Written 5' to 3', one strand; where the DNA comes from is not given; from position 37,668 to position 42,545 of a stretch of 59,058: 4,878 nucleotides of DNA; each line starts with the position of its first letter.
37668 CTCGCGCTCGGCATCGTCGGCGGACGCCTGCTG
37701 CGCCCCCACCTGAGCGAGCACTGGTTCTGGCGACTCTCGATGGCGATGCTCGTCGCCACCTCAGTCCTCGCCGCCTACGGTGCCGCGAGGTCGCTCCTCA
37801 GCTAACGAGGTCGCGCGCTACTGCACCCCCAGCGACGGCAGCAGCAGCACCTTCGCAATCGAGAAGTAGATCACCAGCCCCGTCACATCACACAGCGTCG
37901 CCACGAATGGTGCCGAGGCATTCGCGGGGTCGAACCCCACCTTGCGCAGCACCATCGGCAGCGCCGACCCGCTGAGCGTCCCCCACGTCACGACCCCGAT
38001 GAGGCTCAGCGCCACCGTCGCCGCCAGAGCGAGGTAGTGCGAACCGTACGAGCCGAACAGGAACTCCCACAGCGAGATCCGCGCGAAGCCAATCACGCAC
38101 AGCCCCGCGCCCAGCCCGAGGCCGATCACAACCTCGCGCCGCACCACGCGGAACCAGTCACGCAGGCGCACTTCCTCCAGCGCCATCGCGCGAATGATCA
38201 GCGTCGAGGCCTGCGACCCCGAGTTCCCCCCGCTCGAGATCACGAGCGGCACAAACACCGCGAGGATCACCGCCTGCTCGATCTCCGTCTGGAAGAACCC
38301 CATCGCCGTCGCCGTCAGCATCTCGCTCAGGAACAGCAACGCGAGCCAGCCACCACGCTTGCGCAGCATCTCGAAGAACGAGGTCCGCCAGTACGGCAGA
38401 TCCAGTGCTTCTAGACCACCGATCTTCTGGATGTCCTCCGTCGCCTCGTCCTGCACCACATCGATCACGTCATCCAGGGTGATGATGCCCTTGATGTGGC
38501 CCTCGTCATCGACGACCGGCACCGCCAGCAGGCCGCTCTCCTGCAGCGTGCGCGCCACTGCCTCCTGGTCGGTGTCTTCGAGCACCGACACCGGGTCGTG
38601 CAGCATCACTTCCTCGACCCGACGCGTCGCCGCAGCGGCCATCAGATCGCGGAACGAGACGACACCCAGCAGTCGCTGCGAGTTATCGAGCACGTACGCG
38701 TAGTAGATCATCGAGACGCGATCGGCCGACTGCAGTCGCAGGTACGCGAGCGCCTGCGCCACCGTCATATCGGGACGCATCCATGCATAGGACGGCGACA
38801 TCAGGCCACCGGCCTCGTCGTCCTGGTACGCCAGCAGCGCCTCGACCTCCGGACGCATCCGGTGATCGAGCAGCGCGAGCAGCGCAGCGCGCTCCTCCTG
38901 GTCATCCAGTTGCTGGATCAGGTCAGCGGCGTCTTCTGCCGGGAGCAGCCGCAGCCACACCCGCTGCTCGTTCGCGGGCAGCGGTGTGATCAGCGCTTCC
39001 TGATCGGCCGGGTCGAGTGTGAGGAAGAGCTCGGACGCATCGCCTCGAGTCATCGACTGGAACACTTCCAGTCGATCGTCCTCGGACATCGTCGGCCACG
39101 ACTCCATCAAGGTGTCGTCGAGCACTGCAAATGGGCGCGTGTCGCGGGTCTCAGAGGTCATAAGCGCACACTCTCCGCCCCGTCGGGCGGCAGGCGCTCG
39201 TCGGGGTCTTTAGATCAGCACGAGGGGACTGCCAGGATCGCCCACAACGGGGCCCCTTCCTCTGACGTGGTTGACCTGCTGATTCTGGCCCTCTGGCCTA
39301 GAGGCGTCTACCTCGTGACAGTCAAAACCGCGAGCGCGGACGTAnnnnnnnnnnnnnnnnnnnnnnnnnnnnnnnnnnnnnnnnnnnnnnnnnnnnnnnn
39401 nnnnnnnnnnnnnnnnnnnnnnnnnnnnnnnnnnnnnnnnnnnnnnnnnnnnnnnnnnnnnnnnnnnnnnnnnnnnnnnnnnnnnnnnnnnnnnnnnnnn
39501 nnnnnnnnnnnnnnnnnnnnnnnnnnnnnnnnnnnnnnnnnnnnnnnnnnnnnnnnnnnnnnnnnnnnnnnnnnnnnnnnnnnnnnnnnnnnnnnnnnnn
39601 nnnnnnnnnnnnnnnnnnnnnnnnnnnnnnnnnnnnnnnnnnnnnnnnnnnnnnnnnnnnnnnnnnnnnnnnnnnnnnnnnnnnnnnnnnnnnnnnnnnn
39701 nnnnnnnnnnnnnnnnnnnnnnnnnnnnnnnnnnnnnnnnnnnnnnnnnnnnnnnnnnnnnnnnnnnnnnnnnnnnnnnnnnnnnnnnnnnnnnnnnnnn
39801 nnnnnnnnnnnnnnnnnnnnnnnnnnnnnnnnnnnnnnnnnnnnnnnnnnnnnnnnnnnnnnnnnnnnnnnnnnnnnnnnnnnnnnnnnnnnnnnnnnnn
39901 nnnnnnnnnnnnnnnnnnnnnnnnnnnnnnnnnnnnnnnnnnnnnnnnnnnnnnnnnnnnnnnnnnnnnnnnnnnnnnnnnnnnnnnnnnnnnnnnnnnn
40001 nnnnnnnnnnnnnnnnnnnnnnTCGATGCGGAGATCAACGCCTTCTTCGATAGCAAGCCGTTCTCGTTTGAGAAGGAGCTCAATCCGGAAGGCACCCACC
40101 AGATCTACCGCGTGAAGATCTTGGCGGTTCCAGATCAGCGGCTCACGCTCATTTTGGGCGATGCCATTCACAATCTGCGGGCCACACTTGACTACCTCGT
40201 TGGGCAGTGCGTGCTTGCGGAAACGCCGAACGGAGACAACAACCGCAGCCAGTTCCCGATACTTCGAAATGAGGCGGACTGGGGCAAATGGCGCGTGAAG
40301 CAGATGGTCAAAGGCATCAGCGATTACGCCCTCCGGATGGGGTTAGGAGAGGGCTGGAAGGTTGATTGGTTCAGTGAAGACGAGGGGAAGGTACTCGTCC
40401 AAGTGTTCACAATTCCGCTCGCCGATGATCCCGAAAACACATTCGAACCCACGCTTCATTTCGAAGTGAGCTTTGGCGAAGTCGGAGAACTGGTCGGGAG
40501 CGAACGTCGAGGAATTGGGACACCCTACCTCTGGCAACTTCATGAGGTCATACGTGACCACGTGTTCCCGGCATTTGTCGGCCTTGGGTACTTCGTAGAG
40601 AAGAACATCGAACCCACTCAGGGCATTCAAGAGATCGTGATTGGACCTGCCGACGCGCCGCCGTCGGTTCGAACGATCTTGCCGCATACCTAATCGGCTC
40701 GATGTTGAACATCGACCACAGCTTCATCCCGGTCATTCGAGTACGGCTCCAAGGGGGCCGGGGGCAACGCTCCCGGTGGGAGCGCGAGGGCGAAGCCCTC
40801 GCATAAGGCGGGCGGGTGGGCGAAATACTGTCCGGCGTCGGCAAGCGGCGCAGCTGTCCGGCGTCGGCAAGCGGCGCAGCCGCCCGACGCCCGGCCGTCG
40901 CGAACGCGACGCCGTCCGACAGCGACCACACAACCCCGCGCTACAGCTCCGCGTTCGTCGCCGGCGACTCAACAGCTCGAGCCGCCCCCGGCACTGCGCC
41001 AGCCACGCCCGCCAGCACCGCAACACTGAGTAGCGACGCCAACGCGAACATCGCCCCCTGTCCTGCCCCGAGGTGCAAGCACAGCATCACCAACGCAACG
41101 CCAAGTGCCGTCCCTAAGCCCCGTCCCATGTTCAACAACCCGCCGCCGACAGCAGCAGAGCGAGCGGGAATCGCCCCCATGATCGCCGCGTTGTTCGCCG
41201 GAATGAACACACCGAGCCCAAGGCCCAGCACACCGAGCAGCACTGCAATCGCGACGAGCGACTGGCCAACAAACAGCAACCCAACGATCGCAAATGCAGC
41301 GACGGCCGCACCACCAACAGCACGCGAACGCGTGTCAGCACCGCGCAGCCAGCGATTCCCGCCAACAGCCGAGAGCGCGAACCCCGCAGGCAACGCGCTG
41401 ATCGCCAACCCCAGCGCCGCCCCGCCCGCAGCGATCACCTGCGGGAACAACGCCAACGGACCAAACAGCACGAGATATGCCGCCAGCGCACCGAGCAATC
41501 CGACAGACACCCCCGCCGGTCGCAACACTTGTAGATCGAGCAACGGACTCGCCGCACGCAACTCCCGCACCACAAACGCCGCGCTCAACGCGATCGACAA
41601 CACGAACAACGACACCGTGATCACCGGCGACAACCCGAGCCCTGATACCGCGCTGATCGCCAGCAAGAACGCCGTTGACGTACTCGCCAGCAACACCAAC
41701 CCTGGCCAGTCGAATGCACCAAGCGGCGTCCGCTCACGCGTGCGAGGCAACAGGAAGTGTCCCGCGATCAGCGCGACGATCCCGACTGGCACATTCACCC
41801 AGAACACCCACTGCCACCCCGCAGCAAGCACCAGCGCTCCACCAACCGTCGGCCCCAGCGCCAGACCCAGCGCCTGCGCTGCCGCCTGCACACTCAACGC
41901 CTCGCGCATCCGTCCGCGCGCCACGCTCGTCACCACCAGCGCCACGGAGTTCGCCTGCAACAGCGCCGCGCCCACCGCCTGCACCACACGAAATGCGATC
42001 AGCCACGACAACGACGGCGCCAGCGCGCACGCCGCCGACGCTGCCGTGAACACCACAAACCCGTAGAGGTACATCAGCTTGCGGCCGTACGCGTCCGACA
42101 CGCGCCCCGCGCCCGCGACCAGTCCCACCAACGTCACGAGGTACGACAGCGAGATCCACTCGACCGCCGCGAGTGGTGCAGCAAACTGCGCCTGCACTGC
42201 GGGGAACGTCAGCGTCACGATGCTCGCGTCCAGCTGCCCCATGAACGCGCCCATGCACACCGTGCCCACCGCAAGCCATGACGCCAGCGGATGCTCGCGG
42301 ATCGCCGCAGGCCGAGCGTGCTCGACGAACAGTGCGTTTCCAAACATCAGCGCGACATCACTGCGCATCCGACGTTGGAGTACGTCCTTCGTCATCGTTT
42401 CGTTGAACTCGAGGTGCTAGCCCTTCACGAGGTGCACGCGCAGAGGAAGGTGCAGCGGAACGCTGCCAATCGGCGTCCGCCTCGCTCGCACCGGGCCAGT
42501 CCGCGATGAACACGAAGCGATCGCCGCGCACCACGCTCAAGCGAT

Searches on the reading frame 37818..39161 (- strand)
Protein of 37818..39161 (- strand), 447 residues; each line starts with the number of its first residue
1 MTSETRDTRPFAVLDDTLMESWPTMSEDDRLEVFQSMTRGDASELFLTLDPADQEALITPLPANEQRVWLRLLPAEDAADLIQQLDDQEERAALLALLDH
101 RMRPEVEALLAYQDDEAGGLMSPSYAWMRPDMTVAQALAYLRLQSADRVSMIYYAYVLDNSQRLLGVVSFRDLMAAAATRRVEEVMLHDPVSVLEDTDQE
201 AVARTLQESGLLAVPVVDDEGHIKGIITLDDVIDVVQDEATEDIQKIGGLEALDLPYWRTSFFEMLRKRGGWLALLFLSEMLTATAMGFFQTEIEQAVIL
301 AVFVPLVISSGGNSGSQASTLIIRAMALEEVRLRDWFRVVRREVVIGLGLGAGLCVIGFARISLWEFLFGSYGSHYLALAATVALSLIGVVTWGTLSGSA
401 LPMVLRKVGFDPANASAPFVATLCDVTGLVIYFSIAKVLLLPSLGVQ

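Call 16: search_protein_families(library=pfam, proteins=[window:37818-39161:-])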
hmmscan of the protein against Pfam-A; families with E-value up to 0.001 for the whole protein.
window:37818-39161:- (447 aa): 3 families
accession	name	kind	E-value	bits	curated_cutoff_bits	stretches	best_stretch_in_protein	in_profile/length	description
PF01769.21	MgtE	-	3.7e-35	121.3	27.6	1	304-435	1-125/125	Divalent cation transporter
PF00571.33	CBS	-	5e-20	72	24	2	182-236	1-55/57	CBS domain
PF03448.22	MgtE_N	-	3.2e-13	50.5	25.9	1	19-115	7-102/102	MgtE intracellular N domain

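Call 23: find_related_loci(query=window:37818-39161:-, collection=genome_contigs, flank=10000)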
Query window:37818-39161:- (447 aa) in genome_contigs; peptide patterns used: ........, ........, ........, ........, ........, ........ (x = any residue, [..] = any of these).
101 stretches matched a pattern; 3 encode a relative of the query (tblastn E <= 1e-3); 3 distinct loci.
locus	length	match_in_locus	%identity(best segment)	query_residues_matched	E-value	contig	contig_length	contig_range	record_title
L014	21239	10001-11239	44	18-435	4e-104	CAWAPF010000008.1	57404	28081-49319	MAG: uncultured Trueperaceae bacterium isolate MFD02923.bin.2.59 genome assembly, contig: contig_18458, whole genome sho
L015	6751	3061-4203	48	76-444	4e-104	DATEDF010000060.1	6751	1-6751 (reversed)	MAG TPA_asm: Gemmatimonadaceae bacterium isolate SMAG_U8291 k141_770947, whole genome shotgun sequence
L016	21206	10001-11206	45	33-436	2e-104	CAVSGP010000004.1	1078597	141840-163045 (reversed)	MAG: uncultured Trueperaceae bacterium isolate MFD05684.bin.1.416 genome assembly, contig: contig_13819, whole genome sh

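Call 24: find_homologous_proteins(query=window:37818-39161:-, max_evalue=1e-80)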
Query window:37818-39161:- (447 aa): 7950 proteins with E <= 1e-80 among 8000 candidates; the best 120 are listed.
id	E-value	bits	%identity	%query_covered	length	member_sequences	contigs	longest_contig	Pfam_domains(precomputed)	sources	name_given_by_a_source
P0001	2.6e-260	882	91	100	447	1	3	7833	PF01769.22,PF00571.34,PF03448.23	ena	-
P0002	2.1e-259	879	90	100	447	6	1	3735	PF01769.22,PF00571.34,PF03448.23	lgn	-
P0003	3.8e-230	782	82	99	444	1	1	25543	PF01769.22,PF00571.34,PF03448.23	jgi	jgi:magnesium transporter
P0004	9.3e-217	738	77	100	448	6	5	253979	PF01769.22,PF00571.34,PF03448.23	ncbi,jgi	jgi:magnesium transporter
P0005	1.2e-198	679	71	99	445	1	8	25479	PF01769.22,PF00571.34,PF03448.23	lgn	-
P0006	3.7e-198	677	70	99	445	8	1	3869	PF01769.22,PF00571.34,PF03448.23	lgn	-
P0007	1.3e-195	669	70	99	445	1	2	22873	PF01769.22,PF00571.34,PF03448.23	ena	-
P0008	4.4e-191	654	71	99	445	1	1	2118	PF01769.22,PF00571.34,PF03448.23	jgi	jgi:magnesium transporter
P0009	1.0e-187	643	70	99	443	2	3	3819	PF01769.22,PF00571.34,PF03448.23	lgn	-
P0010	9.2e-187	639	69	99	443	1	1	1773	PF01769.22,PF00571.34,PF03448.23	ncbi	-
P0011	1.6e-186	639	68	99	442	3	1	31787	PF01769.22,PF00571.34,PF03448.23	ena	-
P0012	5.9e-186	637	68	99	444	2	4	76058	PF01769.22,PF00571.34,PF03448.23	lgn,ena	-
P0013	1.0e-185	636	68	99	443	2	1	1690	PF01769.22,PF00571.34,PF03448.23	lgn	-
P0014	1.6e-184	632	68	99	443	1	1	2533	PF01769.22,PF00571.34,PF03448.23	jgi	jgi:magnesium transporter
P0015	5.0e-183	627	68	99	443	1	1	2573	PF01769.22,PF00571.34,PF03448.23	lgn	-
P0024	3.7e-165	568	63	96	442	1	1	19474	PF01769.22,PF00571.34,PF03448.23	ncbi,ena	-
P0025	5.8e-165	568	63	96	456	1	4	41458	PF01769.22,PF00571.34,PF03448.23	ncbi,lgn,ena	-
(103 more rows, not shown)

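Call 25: find_encoding_contigs(protein=P0003, flank=10000, max_places=3)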
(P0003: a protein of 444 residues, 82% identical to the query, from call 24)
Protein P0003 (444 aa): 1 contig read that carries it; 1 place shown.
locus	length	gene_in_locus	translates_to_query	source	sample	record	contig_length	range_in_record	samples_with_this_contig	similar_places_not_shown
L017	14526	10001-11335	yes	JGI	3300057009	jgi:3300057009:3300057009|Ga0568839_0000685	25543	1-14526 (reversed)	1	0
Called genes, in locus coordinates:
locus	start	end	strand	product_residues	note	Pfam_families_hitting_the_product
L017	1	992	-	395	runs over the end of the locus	PF01406:tRNA-synt_1e, PF09334:tRNA-synt_1g (faint), PF00133:tRNA-synt_1 (weak), PF09190:DALR_2 (weak)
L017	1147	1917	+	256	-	PF10370:Rv2993c-like_N, PF01557:FAA_hydrolase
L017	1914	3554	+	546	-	PF00795:CN_hydrolase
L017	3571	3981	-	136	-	-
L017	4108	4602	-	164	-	-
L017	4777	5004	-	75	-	-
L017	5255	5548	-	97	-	PF04316:FlgM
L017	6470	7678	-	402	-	PF13180:PDZ_2 (weak)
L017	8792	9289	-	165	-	PF01613:Flavin_Reduct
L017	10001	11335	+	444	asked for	PF03448:MgtE_N, PF00571:CBS, PF01769:MgtE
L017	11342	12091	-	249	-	PF01925:TauE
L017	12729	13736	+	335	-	-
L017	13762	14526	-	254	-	?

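Call 26: find_encoding_contigs(protein=P0004, flank=10000, max_places=3)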
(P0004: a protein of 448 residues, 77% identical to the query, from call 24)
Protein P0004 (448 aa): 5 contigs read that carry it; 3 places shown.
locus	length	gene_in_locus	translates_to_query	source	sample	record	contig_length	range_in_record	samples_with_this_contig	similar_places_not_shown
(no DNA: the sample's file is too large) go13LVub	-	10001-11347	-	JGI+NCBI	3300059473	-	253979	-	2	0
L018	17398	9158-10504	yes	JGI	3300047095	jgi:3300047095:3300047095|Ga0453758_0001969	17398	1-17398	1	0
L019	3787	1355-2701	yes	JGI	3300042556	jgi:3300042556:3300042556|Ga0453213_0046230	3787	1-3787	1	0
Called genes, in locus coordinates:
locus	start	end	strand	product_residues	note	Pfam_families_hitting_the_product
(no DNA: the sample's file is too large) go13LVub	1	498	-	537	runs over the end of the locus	PF01514:YscJ_FliF, PF08345:YscJ_FliF_C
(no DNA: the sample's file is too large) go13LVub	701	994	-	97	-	PF04316:FlgM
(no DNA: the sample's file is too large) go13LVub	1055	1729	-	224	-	PF04203:Sortase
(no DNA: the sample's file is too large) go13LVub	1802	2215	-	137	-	PF05400:FliT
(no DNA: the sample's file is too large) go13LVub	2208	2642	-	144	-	PF02561:FliS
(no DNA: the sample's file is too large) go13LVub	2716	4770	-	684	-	PF02465:FliD_N, PF07195:FliD_C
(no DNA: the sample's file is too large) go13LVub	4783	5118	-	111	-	-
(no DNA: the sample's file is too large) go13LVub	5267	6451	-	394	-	PF00669:Flagellin_N, PF00700:Flagellin_C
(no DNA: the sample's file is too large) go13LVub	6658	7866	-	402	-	PF13180:PDZ_2 (weak)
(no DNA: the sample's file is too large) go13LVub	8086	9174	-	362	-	PF01464:SLT, PF01551:Peptidase_M23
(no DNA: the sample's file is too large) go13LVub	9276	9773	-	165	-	PF01613:Flavin_Reduct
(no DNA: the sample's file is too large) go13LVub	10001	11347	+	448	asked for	PF03448:MgtE_N, PF00571:CBS, PF01769:MgtE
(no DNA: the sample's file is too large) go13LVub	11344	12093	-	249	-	PF01925:TauE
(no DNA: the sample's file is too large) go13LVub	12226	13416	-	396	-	PF00669:Flagellin_N, PF00700:Flagellin_C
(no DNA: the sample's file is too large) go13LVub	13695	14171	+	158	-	PF00571:CBS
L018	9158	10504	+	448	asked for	PF03448:MgtE_N, PF00571:CBS, PF01769:MgtE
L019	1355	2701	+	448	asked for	PF03448:MgtE_N, PF00571:CBS, PF01769:MgtE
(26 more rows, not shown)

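Call 27: find_encoding_contigs(protein=P0005, flank=10000, max_places=3)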
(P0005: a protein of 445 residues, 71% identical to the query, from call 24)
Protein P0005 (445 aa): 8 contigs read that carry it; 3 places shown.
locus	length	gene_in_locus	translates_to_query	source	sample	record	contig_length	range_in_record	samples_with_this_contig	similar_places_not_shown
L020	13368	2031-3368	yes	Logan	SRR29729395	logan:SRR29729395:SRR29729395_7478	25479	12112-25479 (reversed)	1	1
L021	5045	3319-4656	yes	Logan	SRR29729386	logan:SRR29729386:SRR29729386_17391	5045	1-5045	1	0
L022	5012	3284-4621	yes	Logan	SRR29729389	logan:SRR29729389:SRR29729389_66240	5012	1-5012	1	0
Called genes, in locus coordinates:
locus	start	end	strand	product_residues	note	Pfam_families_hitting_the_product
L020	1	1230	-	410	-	?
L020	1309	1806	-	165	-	PF01613:Flavin_Reduct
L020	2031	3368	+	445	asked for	PF03448:MgtE_N, PF00571:CBS, PF01769:MgtE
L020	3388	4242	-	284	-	PF01925:TauE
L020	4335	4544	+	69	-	-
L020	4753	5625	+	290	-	PF04228:Zn_peptidase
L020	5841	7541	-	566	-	-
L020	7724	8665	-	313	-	PF00890:FAD_binding_2 (weak), PF01266:DAO (weak), PF01946:Thi4 (faint), PF07992:Pyr_redox_2, PF12831:FAD_oxidored (weak), PF13450:NAD_binding_8 (weak), PF13738:Pyr_redox_3, PF00070:Pyr_redox, +1 more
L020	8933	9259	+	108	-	-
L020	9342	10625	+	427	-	-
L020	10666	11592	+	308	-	PF01073:3Beta_HSD, PF01370:Epimerase, PF04321:RmlD_sub_bind, PF16363:GDP_Man_Dehyd, PF13460:NAD_binding_10, PF02719:Polysacc_synt_2, PF07993:NAD_binding_4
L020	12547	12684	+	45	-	-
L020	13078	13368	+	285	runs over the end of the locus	PF01833:TIG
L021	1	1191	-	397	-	?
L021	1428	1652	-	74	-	PF01551:Peptidase_M23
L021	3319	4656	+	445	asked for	PF03448:MgtE_N, PF00571:CBS, PF01769:MgtE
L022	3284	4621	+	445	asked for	PF03448:MgtE_N, PF00571:CBS, PF01769:MgtE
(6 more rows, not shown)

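Call 28: find_encoding_contigs(protein=P0012, flank=10000, max_places=3)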
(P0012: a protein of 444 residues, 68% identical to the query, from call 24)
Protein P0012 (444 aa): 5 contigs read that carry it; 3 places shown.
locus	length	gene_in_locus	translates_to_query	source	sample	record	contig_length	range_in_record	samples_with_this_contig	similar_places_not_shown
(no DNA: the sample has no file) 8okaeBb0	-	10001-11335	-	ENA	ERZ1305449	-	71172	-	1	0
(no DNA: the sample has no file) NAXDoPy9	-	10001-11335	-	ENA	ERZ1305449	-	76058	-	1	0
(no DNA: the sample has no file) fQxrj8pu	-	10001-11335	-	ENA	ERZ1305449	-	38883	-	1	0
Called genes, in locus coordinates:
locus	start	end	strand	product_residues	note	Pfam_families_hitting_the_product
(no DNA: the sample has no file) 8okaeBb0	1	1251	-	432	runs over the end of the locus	PF01595:CNNM, PF00571:CBS, PF03471:CorC_HlyC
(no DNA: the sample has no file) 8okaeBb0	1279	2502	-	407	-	PF01406:tRNA-synt_1e, PF09334:tRNA-synt_1g (faint), PF00133:tRNA-synt_1 (weak), PF09190:DALR_2 (weak)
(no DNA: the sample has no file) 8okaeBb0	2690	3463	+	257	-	PF10370:Rv2993c-like_N, PF01557:FAA_hydrolase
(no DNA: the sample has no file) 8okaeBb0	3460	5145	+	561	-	PF00795:CN_hydrolase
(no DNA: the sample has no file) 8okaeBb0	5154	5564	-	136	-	-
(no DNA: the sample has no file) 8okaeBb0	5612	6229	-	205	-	PF09986:DUF2225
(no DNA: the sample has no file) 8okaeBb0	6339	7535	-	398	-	PF17820:PDZ_6 (weak)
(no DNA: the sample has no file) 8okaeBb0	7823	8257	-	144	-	PF01551:Peptidase_M23 (weak)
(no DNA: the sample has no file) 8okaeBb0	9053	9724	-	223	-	PF13560:HTH_31 (faint), PF01613:Flavin_Reduct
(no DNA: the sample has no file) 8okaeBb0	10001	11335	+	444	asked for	PF03448:MgtE_N, PF00571:CBS, PF01769:MgtE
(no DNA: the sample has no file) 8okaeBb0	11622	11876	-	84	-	PF00700:Flagellin_C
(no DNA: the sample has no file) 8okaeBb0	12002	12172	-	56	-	-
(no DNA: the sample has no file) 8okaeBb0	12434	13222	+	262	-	PF00497:SBP_bac_3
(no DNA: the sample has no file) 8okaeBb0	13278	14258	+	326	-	PF01073:3Beta_HSD, PF01370:Epimerase, PF02719:Polysacc_synt_2, PF04321:RmlD_sub_bind, PF13460:NAD_binding_10, PF16363:GDP_Man_Dehyd, PF07993:NAD_binding_4 (weak), PF16363:GDP_Man_Dehyd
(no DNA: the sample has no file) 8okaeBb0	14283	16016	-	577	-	-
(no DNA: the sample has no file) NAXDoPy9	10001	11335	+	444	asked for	PF03448:MgtE_N, PF00571:CBS, PF01769:MgtE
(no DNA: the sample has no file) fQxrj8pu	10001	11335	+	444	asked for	PF03448:MgtE_N, PF00571:CBS, PF01769:MgtE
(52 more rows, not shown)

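Call 40: find_encoding_contigs(protein=window:37818-39161:-, flank=10000, max_places=4)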
Protein window:37818-39161:- (447 aa): 7 contigs read that carry it; 4 places shown.
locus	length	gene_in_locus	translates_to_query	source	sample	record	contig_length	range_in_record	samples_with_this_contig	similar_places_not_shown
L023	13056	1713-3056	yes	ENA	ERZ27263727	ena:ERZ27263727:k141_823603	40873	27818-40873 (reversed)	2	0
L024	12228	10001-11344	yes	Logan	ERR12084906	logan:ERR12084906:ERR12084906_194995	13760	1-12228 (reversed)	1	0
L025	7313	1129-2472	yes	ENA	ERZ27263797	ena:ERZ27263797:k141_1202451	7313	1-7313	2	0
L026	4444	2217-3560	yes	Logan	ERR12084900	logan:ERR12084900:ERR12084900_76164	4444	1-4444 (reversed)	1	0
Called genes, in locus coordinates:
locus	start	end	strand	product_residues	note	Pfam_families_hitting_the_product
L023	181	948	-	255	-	-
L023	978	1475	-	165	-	PF01613:Flavin_Reduct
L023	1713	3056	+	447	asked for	PF03448:MgtE_N, PF00571:CBS, PF01769:MgtE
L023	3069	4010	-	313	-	PF01925:TauE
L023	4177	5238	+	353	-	PF03692:CxxCxxCC (faint)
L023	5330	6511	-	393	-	PF00669:Flagellin_N, PF00700:Flagellin_C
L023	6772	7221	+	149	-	PF00571:CBS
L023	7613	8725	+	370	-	-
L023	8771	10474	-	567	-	-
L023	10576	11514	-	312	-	-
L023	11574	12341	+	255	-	PF13641:Glyco_tranf_2_3 (weak), PF00535:Glycos_transf_2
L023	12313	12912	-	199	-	PF13580:SIS_2, PF01380:SIS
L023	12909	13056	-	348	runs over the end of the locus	PF00288:GHMP_kinases_N, PF08544:GHMP_kinases_C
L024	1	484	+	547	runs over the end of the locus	PF00795:CN_hydrolase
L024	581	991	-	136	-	-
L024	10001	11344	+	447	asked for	PF03448:MgtE_N, PF00571:CBS, PF01769:MgtE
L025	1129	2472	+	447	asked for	PF03448:MgtE_N, PF00571:CBS, PF01769:MgtE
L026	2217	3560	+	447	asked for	PF03448:MgtE_N, PF00571:CBS, PF01769:MgtE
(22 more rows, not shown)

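Call 52: list_cluster_members(proteins=[P0004, P0010, P0024, P0025])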
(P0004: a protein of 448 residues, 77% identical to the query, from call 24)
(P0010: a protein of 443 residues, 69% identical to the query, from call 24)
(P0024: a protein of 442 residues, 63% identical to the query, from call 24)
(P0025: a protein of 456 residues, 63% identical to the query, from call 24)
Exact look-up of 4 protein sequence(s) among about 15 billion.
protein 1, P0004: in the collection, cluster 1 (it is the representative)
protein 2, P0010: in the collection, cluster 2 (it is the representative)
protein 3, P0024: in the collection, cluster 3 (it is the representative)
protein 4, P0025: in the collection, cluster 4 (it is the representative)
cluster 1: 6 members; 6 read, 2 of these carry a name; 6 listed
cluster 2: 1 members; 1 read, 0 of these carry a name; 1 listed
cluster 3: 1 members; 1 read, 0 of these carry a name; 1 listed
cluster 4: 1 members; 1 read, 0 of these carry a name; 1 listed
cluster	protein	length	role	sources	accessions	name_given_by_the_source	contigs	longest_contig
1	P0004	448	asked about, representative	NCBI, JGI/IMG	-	magnesium transporter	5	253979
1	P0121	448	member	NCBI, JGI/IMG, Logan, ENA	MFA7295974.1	MAG: magnesium transporter [Dehalococcoidia bacterium]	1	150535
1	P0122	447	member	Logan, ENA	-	-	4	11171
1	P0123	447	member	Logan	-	-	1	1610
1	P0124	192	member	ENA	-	-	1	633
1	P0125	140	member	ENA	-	-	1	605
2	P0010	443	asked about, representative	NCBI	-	-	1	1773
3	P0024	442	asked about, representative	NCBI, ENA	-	-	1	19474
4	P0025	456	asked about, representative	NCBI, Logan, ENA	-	-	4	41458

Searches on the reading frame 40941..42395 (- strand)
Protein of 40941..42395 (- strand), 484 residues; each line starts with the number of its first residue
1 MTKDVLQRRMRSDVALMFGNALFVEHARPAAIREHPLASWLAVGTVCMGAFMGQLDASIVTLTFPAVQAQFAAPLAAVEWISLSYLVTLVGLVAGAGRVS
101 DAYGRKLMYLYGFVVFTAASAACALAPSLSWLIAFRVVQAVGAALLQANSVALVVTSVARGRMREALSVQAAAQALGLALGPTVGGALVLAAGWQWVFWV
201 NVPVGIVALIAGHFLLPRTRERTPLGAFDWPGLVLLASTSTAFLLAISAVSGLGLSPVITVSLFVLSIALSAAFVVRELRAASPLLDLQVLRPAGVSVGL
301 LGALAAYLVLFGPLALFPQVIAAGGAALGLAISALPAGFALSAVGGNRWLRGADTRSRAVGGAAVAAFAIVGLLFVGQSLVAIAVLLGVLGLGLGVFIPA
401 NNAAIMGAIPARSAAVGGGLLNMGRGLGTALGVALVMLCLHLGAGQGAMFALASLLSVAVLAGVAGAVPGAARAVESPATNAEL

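Call 16: search_protein_families(library=pfam, proteins=[window:40941-42395:-])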
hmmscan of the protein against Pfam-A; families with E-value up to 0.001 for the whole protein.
window:40941-42395:- (484 aa): 1 family
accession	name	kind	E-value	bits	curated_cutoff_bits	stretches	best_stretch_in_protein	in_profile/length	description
PF07690.21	MFS_1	-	6.8e-31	107.9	33.4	1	47-432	2-346/347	Major Facilitator Superfamily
